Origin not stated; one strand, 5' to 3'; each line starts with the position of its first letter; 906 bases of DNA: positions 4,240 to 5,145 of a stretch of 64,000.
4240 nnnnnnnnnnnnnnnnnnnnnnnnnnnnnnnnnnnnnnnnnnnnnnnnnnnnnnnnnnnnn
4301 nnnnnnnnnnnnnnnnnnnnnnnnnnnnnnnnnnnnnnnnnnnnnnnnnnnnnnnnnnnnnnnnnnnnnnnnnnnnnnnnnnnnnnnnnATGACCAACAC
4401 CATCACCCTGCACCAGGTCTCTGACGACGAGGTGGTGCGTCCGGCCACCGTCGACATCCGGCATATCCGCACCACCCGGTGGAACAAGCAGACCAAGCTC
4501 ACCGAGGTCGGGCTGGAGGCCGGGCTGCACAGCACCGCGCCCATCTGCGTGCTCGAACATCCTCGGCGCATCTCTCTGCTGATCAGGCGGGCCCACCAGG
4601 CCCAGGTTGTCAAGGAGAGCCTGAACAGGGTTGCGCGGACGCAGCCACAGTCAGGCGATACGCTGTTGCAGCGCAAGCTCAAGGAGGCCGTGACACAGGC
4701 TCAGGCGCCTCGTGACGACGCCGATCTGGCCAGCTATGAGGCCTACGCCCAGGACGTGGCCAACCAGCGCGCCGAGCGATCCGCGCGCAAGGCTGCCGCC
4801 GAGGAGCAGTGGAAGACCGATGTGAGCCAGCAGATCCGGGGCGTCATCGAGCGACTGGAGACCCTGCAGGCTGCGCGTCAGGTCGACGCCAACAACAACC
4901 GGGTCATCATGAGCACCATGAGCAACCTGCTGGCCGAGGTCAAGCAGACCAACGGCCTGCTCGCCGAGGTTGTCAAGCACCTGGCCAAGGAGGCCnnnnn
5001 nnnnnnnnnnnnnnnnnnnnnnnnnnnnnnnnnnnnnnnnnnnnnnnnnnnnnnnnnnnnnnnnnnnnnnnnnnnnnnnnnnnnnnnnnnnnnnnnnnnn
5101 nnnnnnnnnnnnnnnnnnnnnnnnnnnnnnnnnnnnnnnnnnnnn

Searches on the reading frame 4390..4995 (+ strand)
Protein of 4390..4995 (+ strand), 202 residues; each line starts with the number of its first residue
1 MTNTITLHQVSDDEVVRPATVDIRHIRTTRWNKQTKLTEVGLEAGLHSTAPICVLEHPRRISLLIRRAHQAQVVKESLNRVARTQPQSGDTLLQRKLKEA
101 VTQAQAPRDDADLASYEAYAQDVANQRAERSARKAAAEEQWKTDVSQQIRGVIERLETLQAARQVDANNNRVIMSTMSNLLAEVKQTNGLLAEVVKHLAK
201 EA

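Call 46: search_protein_families(library=pfam, proteins=[window:4390-4995:+], max_evalue=0.1)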
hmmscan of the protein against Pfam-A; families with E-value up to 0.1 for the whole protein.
window:4390-4995:+ (202 aa): 1 family
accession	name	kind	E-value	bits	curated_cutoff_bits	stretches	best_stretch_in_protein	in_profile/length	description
PF00657.28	Lipase_GDSL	-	0.064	13.8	23.6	1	88-201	50-162/208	GDSL-like Lipase/Acylhydrolase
